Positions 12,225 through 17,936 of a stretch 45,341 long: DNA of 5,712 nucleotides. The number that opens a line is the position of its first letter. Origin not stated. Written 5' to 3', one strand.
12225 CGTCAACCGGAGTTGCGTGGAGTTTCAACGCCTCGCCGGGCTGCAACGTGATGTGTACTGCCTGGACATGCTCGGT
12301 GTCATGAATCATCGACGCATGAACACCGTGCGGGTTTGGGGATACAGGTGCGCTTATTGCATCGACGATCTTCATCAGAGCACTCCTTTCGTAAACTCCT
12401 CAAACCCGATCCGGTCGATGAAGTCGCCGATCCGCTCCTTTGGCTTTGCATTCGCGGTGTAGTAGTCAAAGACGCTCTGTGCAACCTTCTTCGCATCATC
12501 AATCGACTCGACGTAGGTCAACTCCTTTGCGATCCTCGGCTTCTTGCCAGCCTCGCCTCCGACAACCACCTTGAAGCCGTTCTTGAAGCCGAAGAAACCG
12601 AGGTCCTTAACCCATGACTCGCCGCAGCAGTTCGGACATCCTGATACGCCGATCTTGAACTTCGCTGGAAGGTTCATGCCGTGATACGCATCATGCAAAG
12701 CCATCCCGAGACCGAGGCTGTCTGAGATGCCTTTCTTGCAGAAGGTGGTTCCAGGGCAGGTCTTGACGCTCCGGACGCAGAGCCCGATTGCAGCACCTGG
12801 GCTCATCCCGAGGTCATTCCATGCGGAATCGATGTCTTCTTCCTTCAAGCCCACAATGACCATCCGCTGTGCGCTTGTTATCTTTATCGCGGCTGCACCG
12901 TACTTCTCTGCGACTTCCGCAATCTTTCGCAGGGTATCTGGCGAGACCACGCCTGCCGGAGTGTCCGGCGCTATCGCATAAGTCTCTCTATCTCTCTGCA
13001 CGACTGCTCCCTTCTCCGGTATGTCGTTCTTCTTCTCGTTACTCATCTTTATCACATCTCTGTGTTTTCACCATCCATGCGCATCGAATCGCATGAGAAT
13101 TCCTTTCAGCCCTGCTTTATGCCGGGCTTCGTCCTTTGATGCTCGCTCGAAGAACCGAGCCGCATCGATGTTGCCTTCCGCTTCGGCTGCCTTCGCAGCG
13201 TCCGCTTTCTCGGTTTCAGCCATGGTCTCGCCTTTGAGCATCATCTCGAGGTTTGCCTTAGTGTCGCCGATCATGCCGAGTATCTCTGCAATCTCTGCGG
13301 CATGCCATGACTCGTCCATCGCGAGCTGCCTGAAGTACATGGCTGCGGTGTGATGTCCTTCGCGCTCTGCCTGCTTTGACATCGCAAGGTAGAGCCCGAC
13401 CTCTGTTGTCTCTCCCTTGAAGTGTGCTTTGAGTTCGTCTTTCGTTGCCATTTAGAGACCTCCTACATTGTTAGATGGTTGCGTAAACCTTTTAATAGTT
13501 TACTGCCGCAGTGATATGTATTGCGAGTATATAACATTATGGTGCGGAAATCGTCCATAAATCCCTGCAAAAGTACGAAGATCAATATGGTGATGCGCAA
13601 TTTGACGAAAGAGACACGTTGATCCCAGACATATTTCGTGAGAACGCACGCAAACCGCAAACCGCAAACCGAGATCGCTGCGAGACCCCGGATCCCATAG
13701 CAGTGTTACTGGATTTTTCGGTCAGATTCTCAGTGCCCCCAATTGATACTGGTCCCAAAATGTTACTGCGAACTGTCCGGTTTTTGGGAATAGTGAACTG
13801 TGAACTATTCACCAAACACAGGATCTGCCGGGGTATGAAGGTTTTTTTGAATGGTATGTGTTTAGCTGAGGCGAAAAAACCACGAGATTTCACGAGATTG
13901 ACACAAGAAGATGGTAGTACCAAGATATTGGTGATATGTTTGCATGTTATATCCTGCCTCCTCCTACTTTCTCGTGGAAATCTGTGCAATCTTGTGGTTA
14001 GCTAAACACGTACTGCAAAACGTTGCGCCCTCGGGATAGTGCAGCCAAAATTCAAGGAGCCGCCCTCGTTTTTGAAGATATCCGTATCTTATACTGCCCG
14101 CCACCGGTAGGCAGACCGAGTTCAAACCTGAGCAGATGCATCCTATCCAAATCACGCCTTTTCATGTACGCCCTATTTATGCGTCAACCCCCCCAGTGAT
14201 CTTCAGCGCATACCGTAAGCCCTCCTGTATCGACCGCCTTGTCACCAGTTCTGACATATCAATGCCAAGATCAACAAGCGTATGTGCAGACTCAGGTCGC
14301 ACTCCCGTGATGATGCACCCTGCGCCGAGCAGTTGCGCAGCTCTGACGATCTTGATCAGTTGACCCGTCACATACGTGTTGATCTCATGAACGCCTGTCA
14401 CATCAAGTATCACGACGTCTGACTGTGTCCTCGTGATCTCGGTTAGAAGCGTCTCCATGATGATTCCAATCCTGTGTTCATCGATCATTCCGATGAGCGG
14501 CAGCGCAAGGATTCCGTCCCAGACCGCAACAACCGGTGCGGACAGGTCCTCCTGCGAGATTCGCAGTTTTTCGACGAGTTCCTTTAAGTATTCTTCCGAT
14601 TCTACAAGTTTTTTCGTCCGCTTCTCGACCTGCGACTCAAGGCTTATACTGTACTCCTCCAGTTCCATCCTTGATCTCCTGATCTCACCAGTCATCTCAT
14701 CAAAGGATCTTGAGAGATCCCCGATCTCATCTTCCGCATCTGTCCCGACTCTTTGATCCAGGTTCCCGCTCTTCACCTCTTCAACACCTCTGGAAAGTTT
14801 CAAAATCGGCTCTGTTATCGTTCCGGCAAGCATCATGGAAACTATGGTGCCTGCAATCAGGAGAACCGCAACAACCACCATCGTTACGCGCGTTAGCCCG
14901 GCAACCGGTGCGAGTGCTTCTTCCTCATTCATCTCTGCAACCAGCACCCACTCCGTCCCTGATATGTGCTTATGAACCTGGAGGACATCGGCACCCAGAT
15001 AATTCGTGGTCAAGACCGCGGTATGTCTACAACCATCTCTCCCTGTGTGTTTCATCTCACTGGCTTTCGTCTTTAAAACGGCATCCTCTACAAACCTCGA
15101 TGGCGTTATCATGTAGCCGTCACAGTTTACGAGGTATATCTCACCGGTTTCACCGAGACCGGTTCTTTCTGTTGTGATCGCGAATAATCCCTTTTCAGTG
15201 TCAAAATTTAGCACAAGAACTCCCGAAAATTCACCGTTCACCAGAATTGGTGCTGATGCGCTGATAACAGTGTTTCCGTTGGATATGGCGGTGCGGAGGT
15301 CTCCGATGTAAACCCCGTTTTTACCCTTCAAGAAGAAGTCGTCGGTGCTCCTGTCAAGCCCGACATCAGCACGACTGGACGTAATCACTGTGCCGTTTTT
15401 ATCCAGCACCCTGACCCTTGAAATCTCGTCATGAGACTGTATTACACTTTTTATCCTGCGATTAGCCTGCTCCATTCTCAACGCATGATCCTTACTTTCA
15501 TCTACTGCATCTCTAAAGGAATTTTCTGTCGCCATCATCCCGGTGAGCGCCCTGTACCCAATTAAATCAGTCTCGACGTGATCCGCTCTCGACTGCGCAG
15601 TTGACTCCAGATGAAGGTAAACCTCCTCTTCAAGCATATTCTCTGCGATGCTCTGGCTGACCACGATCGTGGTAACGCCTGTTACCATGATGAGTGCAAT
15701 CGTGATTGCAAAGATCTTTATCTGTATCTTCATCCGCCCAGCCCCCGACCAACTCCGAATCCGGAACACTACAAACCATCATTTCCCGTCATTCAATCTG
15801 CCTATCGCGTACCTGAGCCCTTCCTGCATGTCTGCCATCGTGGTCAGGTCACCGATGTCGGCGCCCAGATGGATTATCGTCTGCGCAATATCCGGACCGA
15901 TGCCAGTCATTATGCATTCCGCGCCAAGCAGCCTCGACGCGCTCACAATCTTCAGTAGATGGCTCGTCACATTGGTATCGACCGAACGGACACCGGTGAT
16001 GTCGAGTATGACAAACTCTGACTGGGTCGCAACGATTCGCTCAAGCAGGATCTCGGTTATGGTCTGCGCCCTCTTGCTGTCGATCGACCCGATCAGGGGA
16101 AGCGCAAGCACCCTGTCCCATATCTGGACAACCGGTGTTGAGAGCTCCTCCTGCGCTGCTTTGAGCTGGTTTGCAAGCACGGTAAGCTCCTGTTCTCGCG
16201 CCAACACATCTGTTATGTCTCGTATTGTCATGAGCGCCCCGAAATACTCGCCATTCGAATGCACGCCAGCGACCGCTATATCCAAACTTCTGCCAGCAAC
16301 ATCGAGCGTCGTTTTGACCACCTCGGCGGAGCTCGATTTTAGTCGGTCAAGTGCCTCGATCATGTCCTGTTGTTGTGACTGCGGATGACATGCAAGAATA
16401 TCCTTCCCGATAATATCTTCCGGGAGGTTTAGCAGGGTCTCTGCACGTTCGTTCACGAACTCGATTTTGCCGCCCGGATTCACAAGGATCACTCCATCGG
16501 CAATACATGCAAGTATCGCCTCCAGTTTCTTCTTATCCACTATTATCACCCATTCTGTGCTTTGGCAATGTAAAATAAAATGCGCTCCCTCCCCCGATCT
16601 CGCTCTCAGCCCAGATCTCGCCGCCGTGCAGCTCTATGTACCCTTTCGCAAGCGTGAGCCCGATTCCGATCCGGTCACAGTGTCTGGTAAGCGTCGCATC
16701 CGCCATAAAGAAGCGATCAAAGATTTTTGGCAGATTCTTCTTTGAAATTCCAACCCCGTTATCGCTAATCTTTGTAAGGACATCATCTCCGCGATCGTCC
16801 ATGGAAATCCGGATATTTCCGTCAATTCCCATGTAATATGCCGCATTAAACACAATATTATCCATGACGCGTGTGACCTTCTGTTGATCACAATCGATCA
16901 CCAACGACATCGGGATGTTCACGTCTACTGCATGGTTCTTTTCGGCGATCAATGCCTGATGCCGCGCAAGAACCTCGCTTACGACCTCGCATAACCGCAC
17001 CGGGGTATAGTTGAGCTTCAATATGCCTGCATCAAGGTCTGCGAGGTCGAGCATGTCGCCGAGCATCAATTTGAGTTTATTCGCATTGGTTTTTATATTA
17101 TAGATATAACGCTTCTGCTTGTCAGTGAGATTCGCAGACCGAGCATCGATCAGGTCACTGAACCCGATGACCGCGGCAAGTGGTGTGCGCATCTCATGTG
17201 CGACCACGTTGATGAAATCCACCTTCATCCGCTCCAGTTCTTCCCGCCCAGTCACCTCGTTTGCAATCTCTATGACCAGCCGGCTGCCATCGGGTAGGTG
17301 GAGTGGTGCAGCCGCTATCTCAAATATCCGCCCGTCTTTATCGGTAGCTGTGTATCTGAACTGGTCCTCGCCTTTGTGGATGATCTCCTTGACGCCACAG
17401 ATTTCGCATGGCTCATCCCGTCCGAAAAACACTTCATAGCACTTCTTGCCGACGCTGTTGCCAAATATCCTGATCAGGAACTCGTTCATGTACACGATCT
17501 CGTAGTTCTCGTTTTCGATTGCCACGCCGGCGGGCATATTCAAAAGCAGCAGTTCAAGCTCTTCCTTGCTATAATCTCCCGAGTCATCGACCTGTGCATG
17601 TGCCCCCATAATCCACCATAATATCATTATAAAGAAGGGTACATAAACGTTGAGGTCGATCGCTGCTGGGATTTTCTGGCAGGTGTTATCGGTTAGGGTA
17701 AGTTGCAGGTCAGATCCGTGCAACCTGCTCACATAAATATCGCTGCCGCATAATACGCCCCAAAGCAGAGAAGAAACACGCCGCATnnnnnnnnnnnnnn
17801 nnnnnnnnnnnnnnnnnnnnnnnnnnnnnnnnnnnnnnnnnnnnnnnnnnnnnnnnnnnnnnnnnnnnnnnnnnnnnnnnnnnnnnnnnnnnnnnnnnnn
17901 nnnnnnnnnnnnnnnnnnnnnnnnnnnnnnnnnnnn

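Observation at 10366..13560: Rubrerythrin-like / small siroheme sulfite reductase / cupin operon runs into a PGF-CTERM-anchored octahaem cytochrome c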

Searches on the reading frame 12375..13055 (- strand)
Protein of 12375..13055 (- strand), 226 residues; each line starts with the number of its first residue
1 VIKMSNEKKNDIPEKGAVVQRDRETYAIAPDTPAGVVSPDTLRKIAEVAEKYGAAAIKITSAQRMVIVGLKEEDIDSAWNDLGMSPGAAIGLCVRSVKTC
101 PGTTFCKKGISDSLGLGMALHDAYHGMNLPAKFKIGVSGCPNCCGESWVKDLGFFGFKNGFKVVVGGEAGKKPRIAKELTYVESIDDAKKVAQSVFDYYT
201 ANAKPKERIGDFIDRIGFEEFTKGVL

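Call 5: search_protein_families(library=pfam, proteins=[window:12375-13055:-], max_evalue=0.01)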
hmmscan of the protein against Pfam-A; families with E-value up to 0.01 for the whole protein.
window:12375-13055:- (226 aa): 2 families
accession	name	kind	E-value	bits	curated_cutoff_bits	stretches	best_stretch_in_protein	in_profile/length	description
PF01077.27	NIR_SIR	-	4.8e-34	117.5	27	1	93-225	4-150/158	Nitrite and sulphite reductase 4Fe-4S domain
PF03460.22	NIR_SIR_ferr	-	3.3e-16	59.2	24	1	19-83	2-67/69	Nitrite/Sulfite reductase ferredoxin-like half domain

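Call 6: search_protein_families(library=ncbifam, proteins=[window:12375-13055:-], max_evalue=0.01)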
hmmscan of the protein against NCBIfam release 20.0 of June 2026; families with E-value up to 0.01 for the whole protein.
window:12375-13055:- (226 aa): 11 families
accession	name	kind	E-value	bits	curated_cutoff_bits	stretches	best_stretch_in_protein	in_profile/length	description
TIGR02374.1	nitri_red_nirB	equivalog_domain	1.9e-45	155.6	578.35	1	17-220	552-756/794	nitrite reductase large subunit NirB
NF011565.0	PRK14989.1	subfamily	1.5e-35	122.5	883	1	17-210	557-751/847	nitrite reductase large subunit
TIGR02064.1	dsrA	equivalog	3.3e-23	82.2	392.85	2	31-158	87-224/402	dissimilatory-type sulfite reductase subunit alpha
NF007126.0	PRK09567.1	equivalog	3.8e-20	71.6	523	1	16-222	365-584/595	NirA family protein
TIGR02066.1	dsrB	equivalog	7.6e-20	71.2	341.5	2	24-156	29-167/341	dissimilatory-type sulfite reductase subunit beta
NF007125.0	PRK09566.1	equivalog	5.1e-19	68.1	594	1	16-196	312-502/513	ferredoxin--nitrite reductase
TIGR02912.1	sulfite_red_C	equivalog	3.6e-18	65.6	324.1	2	19-157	14-161/314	sulfite reductase subunit C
TIGR02042.1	sir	equivalog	2.2e-17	62.4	731.5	1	45-222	391-575/581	sulfite reductase, ferredoxin dependent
NF010029.0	PRK13504.1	equivalog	5.5e-16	58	457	2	131-220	476-566/575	NADPH-dependent assimilatory sulfite reductase hemoprotein subunit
TIGR02435.1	CobG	equivalog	5.5e-12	45.4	234.8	1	18-161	248-388/388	precorrin-3B synthase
TIGR02041.1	CysI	equivalog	2.5e-11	42.8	756.55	1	135-218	457-540/541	assimilatory sulfite reductase (NADPH) hemoprotein subunit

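Call 49: search_solved_structures(query=window:12375-13055:-, max_evalue=0.00001)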
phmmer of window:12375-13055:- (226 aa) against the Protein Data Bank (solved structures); distinct sequences matched with E-value up to 0.00001: 22.
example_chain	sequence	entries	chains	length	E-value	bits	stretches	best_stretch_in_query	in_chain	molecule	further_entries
9tn7_A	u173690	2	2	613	3e-17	66.3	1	32-158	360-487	Coenzyme F420 hydrogenase/dehydrogenase beta subunit domain protein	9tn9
7np8_A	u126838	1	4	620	3.6e-17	66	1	16-159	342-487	Coenzyme F420-dependent sulfite reductase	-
7npa_A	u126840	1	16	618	3.8e-17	66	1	15-165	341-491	Coenzyme F420-dependent sulfite reductase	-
5h8v_A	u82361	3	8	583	1.3e-15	60.9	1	37-221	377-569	Sulfite reductase [ferredoxin], chloroplastic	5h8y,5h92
3b0h_A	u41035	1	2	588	2.9e-15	59.8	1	23-168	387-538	Nitrite reductase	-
2akj_A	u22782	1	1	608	1.2e-13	54.5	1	28-158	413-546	Ferredoxin--nitrite reductase, chloroplast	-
3b0n_A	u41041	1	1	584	2.6e-13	53.4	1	24-167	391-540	Nitrite reductase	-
3vlx_A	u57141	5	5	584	2.7e-13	53.4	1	24-167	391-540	Nitrite reductase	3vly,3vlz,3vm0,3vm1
3b0g_A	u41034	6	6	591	8.7e-13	51.7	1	24-167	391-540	Nitrite reductase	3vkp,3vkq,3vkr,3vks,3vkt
3b0l_A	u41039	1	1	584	9e-13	51.6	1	24-167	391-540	Nitrite reductase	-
3b0m_A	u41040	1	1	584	9.9e-13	51.5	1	24-167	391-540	Nitrite reductase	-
3b0j_A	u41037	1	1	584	9.9e-13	51.5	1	24-167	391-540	Nitrite reductase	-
3mm5_A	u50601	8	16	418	4.2e-12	49.4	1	32-156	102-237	Sulfite reductase, dissimilatory-type subunit alpha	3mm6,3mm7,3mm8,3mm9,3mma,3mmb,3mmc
1zj8_A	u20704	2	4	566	3.6e-11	46.4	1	28-157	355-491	Probable ferredoxin-dependent nitrite reductase NirA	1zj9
2v4j_B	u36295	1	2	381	2e-08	37.5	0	34-157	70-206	SULFITE REDUCTASE, DISSIMILATORY-TYPE SUBUNIT BETA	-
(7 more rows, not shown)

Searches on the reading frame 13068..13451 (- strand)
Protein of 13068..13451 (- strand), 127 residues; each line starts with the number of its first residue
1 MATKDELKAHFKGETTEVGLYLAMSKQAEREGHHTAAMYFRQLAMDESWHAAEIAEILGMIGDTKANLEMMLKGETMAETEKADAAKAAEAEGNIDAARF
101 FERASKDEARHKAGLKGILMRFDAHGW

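Call 5: search_protein_families(library=pfam, proteins=[window:13068-13451:-], max_evalue=0.01)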
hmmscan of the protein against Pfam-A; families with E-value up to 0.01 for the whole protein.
window:13068-13451:- (127 aa): 2 families
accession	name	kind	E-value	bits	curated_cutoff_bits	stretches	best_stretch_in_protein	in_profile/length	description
PF02915.23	Rubrerythrin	-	4.3e-13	50.2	22.8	1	7-116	3-134/137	Rubrerythrin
PF00210.30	Ferritin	-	0.00018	21.9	24.5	1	19-121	32-138/142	Ferritin-like domain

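Call 6: search_protein_families(library=ncbifam, proteins=[window:13068-13451:-], max_evalue=0.01)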
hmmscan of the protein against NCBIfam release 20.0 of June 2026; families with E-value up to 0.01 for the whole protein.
window:13068-13451:- (127 aa): 2 families
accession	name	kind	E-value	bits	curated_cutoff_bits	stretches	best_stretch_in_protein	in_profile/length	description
NF045783.1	Nigrythrn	equivalog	4e-09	36.9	340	2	54-111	19-76/202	nigerythrin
NF045767.1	RuberyRbr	equivalog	9.4e-08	32.3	200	2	2-57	85-141/194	rubrerythrin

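Call 51: search_solved_structures(query=window:13068-13451:-, max_evalue=0.01)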
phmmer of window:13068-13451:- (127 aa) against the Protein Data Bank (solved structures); distinct sequences matched with E-value up to 0.01: 21.
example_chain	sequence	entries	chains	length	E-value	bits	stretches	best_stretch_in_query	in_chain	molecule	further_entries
3mps_A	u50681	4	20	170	8.3e-09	39.2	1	3-111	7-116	Rubrerythrin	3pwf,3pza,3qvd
1nnq_A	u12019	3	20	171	8.4e-09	39.2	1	3-111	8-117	Rubrerythrin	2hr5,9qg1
8fuh_A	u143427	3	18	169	3e-08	37.4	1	3-112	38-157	Rubrerythrin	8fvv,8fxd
9onm_A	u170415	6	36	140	1e-07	35.7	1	3-112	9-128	Rubrerythrin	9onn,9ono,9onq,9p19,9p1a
4di0_A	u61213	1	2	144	1.2e-07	35.5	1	3-112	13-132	Rubrerythrin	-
9onr_A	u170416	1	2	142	3.7e-06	30.7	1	3-111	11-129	Rubrerythrin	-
1j30_A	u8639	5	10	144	1.4e-05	28.8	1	3-121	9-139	144aa long hypothetical rubrerythrin | Sulerythrin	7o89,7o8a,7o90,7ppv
7ppt_A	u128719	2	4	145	1.4e-05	28.8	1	3-121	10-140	Sulerythrin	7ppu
7o8d_A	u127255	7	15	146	1.5e-05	28.7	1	3-121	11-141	Sulerythrin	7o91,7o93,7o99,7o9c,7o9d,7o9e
9s4o_A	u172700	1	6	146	1.5e-05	28.7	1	3-121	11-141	Sulerythrin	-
9s3w_A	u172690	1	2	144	3.2e-05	27.6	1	3-121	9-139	Sulerythrin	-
9s4r_A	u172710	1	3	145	3.2e-05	27.6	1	3-121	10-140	Sulerythrin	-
9s59_A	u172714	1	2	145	3.4e-05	27.6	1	3-121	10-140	Sulerythrin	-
9s4p_A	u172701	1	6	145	3.4e-05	27.6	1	3-121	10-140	Sulerythrin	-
9s5v_A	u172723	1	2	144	7.5e-05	26.5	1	3-121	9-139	diFe-Sulerythin_E53D:E126D reduced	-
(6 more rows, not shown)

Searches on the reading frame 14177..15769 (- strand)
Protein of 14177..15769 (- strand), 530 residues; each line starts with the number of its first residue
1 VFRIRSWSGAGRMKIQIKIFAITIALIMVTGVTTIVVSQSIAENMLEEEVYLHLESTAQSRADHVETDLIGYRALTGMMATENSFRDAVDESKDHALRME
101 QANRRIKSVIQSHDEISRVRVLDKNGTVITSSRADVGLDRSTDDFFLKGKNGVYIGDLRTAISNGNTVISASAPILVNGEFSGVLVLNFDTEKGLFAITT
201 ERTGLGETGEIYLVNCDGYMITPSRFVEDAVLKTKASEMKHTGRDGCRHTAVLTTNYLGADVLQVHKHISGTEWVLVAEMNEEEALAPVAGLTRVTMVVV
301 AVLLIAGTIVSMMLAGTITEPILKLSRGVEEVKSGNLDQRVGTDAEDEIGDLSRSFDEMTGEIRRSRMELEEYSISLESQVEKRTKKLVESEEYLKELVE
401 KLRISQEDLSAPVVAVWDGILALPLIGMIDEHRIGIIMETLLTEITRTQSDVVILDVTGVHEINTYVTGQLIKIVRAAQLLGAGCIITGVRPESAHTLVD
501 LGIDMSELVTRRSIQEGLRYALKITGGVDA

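Call 5: search_protein_families(library=pfam, proteins=[window:14177-15769:-], max_evalue=0.01)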
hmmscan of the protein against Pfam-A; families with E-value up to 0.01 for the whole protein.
window:14177-15769:- (530 aa): 5 families
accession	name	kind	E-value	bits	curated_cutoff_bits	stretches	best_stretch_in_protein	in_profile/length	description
PF02743.24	dCache_1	-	2.4e-22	80.1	45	1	44-278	1-239/240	Cache domain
PF00672.30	HAMP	-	1.6e-12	48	25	1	314-364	2-52/53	HAMP domain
PF01740.26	STAS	-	2.5e-11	43.7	22.6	1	413-507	3-97/106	STAS domain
PF14827.12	dCache_3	-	0.00011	22.4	25.7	1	54-192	8-145/239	Double sensory domain of two-component sensor kinase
PF17201.10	Cache_3-Cache_2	-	0.0032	17.2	27.7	1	165-289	157-293/299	Cache 3/Cache 2 fusion domain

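Call 6: search_protein_families(library=ncbifam, proteins=[window:14177-15769:-], max_evalue=0.01)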
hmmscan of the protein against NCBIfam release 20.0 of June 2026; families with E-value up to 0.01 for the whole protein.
window:14177-15769:- (530 aa): 32 families (the best 25 are shown)
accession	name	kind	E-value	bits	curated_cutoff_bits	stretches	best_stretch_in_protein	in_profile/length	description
NF052652.1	YtvA_fam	equivalog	1.1e-22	80.8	250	1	389-516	114-241/243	YtvA family blue-light photoreceptor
NF040691.1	MtrAB_MtrB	equivalog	9.9e-13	47.9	450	1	276-374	172-268/507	MtrAB system histidine kinase MtrB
NF033092.0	HK_WalK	equivalog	1e-12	47.4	725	1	276-384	159-267/594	cell wall metabolism sensor histidine kinase WalK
NF038263.1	prot_phos_SiaA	equivalog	1.1e-12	47.3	700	1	270-401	285-410/658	biofilm regulation protein phosphatase SiaA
NF045911.1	TCSHisKinNblS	equivalog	2.3e-09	36.2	1000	1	275-365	161-252/621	two-component system sensor histidine kinase NblS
NF053592.1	HK_near_YfiR_like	equivalog_domain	6.1e-09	35.8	194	1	291-365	148-223/223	sensor histidine kinase, YfiR-like protein-associated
NF058645.1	MCPCtpMPsAe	equivalog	1.1e-08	34.3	900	1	292-394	203-307/558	methyl-accepting chemotaxis protein CtpM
TIGR01386.1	cztS_silS_copS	subfamily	2.2e-08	33.5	292.55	1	228-374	103-245/457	heavy metal sensor histidine kinase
NF008184.0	PRK10935.1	equivalog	8.2e-08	31.3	553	1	295-400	153-252/565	nitrate/nitrite two-component system sensor histidine kinase NarQ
NF041210.1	his_kin_PieS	equivalog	1.4e-07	30.9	850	1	301-372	174-245/474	two component system sensor histidine kinase PieS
NF012163.2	BaeS_SmeS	equivalog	1.6e-07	30.6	500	1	293-363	163-233/457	sensor histidine kinase efflux regulator BaeS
NF058527.1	HistKinChvGCaul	equivalog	8.1e-07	28.1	740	1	286-369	218-304/535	two-component sensor histidine kinase ChvG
TIGR03785.1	marine_sort_HK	equivalog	1.4e-06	26.9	612.2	1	270-375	385-490/703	proteobacterial dedicated sortase system histidine kinase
NF011874.0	PRK15347.1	equivalog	1.7e-06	26.4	852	1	261-391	263-387/921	two component system sensor kinase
NF045900.1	HisKinCpxALeg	equivalog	1e-05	24.5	800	1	287-363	149-224/451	two-component system sensor histidine kinase CpxA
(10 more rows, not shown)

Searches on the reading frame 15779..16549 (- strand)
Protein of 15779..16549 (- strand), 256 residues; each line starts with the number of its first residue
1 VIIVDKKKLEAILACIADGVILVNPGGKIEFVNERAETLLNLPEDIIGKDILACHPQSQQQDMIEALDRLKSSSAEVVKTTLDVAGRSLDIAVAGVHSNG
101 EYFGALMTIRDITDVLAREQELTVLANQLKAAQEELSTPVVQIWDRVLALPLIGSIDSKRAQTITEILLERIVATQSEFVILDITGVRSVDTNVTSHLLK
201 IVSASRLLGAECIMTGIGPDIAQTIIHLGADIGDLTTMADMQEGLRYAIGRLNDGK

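Call 5: search_protein_families(library=pfam, proteins=[window:15779-16549:-], max_evalue=0.01)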
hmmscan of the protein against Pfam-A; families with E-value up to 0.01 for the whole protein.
window:15779-16549:- (256 aa): 8 families
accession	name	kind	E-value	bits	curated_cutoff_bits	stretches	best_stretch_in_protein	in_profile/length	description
PF01740.26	STAS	-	2.1e-13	50.4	22.6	1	139-229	2-92/106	STAS domain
PF13426.13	PAS_9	-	1.4e-10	41.8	27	1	18-114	2-103/103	PAS domain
PF13596.12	PAS_10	-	1.2e-07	32.7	22.1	1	10-113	2-106/106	PAS domain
PF13188.13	PAS_8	-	1.7e-07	31.3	21.8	1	8-56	2-51/65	PAS domain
PF00989.32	PAS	-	1.1e-06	29.1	22.6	1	8-112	2-113/113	PAS fold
PF08448.16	PAS_4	-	1.4e-05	25.7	23.1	1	17-114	5-107/110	PAS fold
PF24820.1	Diguanyl_cycl_sensor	-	0.00049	20.5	28.1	1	13-66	2-59/109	Diguanylate cyclase-like sensor domain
PF12860.13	PAS_7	-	0.0045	17.6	27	0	15-64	3-54/115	PAS fold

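Call 6: search_protein_families(library=ncbifam, proteins=[window:15779-16549:-], max_evalue=0.01)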
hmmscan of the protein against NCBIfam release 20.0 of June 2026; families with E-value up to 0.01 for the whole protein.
window:15779-16549:- (256 aa): 16 families
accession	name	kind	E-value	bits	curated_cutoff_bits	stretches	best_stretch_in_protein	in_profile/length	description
NF052652.1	YtvA_fam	equivalog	4.5e-24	85.3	250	1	108-243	110-241/243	YtvA family blue-light photoreceptor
NF046044.1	PnpS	equivalog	3.5e-10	39.4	400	1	6-142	54-187/390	two-component system histidine kinase PnpS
NF008468.0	PRK11360.1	equivalog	7e-10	37.9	646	1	8-121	269-386/616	two-component system sensor histidine kinase AtoS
NF045911.1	TCSHisKinNblS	equivalog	4.9e-09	35.1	1000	1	4-147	263-410/621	two-component system sensor histidine kinase NblS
NF008298.1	PRK11086.1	subfamily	6.4e-09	34.8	520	1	10-131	214-332/529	DcuS/MalK family sensor histidine kinase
NF041552.1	TF_PrdR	equivalog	9e-09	34.2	795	1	6-147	133-269/577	sigma-54 dependent transcriptional regulator PrdR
NF047874.1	MASE3_PAS_HK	subfamily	1.4e-07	30.7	560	1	5-134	263-393/655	MASE3 domain-containing sensor histidine kinase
TIGR00229.1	sensory_box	domain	4.1e-07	30.2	22.9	1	7-122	5-126/126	PAS domain S-box protein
NF033092.0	HK_WalK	equivalog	9.9e-07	27.7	725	1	5-122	256-372/594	cell wall metabolism sensor histidine kinase WalK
TIGR02966.1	phoR_proteo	equivalog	1.4e-06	27.6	334.2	1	6-140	5-129/333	phosphate regulon sensor histidine kinase PhoR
NF008485.2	PRK11388.1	equivalog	8.6e-06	24.3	551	1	8-54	211-258/643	dihydroxyacetone kinase operon transcriptional regulator DhaR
NF033093.1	HK_VicK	exception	2e-05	23.5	680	1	5-143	92-227/448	cell wall metabolism sensor histidine kinase VicK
NF038334.1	malate_HK_MalK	exception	0.00012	20.9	800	1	10-136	215-340/533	malate sensor histidine kinase MalK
TIGR00377.1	ant_ant_sig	superfamily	0.00051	19.9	53.45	1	144-225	10-91/108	anti-sigma factor antagonist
NF011627.0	PRK15053.1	equivalog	0.0043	15.7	656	1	7-125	222-335/552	sensor histidine kinase DpiB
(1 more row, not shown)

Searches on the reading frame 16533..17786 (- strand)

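Call 24: search_protein_families(library=pfam, proteins=[window:16533-17786:-], max_evalue=0.001)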
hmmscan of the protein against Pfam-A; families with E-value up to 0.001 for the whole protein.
window:16533-17786:- (417 aa): 4 families
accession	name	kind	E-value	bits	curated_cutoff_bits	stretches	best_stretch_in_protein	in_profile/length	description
PF02518.31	HATPase_c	-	1.3e-22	80.7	26.4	1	300-410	2-110/111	Histidine kinase-, DNA gyrase B-, and HSP90-like ATPase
PF00512.31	HisKA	-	1.3e-15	57.6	26.9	1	188-254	2-66/66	His Kinase A (phospho-acceptor) domain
PF13426.13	PAS_9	-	2.1e-06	28.4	27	1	85-179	1-102/103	PAS domain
PF13188.13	PAS_8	-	0.00034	20.9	21.8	1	77-128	3-55/65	PAS domain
